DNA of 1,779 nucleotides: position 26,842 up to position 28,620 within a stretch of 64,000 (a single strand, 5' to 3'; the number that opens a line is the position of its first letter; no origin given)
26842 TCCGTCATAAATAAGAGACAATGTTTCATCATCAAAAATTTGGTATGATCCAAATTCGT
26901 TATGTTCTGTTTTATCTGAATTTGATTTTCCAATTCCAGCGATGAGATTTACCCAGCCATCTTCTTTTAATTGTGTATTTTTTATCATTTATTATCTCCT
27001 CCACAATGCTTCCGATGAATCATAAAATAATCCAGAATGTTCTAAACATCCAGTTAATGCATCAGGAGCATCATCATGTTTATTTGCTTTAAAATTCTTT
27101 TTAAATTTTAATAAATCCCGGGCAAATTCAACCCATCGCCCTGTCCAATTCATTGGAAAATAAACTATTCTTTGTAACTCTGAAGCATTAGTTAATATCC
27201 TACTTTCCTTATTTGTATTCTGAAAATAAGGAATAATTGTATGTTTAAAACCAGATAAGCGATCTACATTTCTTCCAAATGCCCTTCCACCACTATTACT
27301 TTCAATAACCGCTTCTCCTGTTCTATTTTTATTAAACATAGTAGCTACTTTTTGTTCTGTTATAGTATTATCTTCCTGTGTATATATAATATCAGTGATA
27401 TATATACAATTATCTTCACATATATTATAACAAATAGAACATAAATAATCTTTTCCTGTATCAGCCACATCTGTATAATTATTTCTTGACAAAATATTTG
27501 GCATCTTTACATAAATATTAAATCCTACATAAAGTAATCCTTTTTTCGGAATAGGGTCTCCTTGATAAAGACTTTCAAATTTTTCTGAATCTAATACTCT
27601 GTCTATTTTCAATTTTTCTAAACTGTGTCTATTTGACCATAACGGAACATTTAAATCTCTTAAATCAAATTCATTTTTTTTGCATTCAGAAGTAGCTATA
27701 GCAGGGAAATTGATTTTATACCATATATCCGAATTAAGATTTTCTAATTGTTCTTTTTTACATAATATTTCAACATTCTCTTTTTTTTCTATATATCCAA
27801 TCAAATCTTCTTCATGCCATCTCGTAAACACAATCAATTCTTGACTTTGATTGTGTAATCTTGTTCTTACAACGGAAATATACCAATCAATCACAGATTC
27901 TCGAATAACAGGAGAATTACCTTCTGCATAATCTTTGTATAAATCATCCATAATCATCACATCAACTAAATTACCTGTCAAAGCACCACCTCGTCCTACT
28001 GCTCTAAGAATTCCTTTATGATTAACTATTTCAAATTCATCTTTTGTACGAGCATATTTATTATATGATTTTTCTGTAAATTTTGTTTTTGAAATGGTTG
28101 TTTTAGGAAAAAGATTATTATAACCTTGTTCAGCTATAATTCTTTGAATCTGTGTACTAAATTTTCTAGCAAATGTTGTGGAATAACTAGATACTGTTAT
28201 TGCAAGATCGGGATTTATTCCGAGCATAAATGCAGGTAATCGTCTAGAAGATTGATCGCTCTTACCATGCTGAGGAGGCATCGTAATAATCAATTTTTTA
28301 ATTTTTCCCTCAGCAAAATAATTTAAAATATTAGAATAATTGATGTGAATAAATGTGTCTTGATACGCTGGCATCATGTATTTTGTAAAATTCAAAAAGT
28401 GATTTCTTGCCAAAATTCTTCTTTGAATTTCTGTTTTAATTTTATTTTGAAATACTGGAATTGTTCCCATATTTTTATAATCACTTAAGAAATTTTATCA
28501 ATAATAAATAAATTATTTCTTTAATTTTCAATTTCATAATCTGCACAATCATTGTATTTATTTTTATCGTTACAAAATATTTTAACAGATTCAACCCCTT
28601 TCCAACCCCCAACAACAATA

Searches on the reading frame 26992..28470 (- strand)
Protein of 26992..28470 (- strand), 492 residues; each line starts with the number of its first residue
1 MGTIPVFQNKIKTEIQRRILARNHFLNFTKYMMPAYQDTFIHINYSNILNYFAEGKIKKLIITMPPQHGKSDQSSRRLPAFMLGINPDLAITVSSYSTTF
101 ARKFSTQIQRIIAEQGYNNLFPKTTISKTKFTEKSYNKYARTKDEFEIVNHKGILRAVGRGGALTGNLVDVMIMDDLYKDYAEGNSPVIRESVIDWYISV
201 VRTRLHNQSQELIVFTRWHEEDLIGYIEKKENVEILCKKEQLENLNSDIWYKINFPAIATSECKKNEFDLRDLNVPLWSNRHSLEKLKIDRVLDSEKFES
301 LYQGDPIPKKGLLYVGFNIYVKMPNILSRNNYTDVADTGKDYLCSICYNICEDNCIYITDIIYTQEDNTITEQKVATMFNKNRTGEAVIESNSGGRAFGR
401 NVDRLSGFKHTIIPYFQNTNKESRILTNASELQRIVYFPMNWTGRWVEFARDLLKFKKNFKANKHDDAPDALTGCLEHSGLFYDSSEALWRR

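Call 5: search_protein_families(library=phrogs, proteins=[window:26992-28470:-], max_evalue=0.001)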
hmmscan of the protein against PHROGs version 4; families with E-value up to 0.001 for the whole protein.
window:26992-28470:- (492 aa): 4 families
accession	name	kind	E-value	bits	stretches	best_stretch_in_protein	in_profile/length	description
phrog_38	-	head and packaging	1.1e-82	280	1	19-478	267-702/760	terminase large subunit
phrog_30251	-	head and packaging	1.3e-56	193.3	2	296-468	267-449/799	terminase large subunit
phrog_4758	-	head and packaging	9.9e-49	166.9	1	8-234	8-224/243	terminase large subunit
phrog_5573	-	head and packaging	8.4e-22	78.8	1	250-478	12-233/250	terminase large subunit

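Call 16: find_encoding_contigs(protein=window:26992-28470:-, flank=10000, max_places=1)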
Protein window:26992-28470:- (492 aa): 15 contigs read that carry it; 1 place shown.
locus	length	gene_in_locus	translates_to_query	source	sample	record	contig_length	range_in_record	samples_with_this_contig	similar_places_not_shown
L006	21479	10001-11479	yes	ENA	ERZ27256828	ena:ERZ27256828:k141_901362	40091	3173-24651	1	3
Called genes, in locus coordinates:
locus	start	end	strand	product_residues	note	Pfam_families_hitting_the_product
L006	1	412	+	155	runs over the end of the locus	-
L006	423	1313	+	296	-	PF02463:SMC_N (weak), PF13175:AAA_15 (weak), PF13476:AAA_23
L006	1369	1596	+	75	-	-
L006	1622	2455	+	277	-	PF00149:Metallophos, PF12850:Metallophos_2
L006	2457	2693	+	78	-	-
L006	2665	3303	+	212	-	PF02463:SMC_N (weak)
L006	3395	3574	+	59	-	-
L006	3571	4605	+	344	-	-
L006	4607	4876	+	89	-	-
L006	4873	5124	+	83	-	-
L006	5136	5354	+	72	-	-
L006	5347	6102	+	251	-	PF13472:Lipase_GDSL_2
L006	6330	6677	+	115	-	-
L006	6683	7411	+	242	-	-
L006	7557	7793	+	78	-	-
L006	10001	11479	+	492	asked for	-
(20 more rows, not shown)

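Call 76: search_dna_similar(query=window:26992-28470:-, collection=phages, mode=protein, max_rows=12)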
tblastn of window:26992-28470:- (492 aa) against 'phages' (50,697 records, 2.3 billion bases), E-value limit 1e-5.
Records with a match: 1658; places in all: 1660; records where one place covers at least 80% of the query: 244.
Best place of each record, by identity: <60% 1658.
By first word of the organism name: Mycobacterium 496; Microbacterium 273; Gordonia 167; Bacteriophage 52; Escherichia 48; Acinetobacter 47; Klebsiella 41; Lactococcus 40; Helicobacter 38; Caulobacter 37; and 81 more.
By host as written in the record: Mycobacterium smegmatis mc2 155 348; Gordonia terrae 3612 129; Microbacterium foliorum NRRL B-24224 SEA 111; Microbacterium foliorum NRRL B-24224 104; Mycobacterium smegmatis mc#155 83; - 74; Helicobacter pylori 29; Microbacterium paraoxydans NWU1 27; and 305 more.
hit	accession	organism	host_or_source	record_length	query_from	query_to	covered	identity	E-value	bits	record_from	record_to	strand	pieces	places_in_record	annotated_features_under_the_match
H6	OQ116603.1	Bacteroides phage vB_BfrS_UZM3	Bacteroides fragilis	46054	9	477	95%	45.0%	4e-113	373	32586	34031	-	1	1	terminase large subunit | Rnase E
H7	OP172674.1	Bacteroides phage BF695P3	Bacteroides fragilis DA695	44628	9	477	95%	44.9%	2e-111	368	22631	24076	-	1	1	hypothetical protein (x2)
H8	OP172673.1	Bacteroides phage BF695P2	Bacteroides fragilis DA695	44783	9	477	95%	44.9%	2e-111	368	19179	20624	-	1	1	hypothetical protein (x2)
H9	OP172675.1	Bacteroides phage BF698P1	Bacteroides fragilis DA698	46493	9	477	95%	44.8%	9e-112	369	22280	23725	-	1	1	hypothetical protein (x2)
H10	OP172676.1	Bacteroides phage BF698P3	Bacteroides fragilis DA698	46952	9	477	95%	44.8%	9e-112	369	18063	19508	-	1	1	hypothetical protein (x2)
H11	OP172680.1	Bacteroides phage BK649P1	Bacteroides ovatus BSC649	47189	9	477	95%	43.7%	4e-94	375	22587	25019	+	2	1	hypothetical protein (x2)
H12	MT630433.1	Bacteroides phage vB_BfrS_23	Bacteroides fragilis GB124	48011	20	477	93%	44.6%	3e-110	365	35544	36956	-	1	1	terminase large subunit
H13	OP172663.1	Bacteroides phage BF10P2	Bacteroides fragilis CSC10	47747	20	477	93%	44.6%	9e-110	363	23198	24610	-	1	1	hypothetical protein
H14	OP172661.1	Bacteroides phage BF8P1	Bacteroides fragilis TSN8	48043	20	477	93%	44.6%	9e-110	363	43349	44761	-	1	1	hypothetical protein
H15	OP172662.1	Bacteroides phage BF10P1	Bacteroides fragilis CSC10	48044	20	477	93%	44.6%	9e-110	363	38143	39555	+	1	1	hypothetical protein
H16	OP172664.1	Bacteroides phage BF10P3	Bacteroides fragilis CSC10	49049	20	477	93%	44.6%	1e-109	363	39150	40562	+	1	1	hypothetical protein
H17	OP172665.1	Bacteroides phage BF344P1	Bacteroides fragilis BSC344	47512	20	477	93%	44.4%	1e-108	360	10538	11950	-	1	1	hypothetical protein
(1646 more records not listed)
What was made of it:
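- The host is unknown, and the terminase is nearest to Bacteroides phages at only 45% (call 76).
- Tried and rejected: The terminase is nearest to Bacteroides phages at 45% (call 76).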
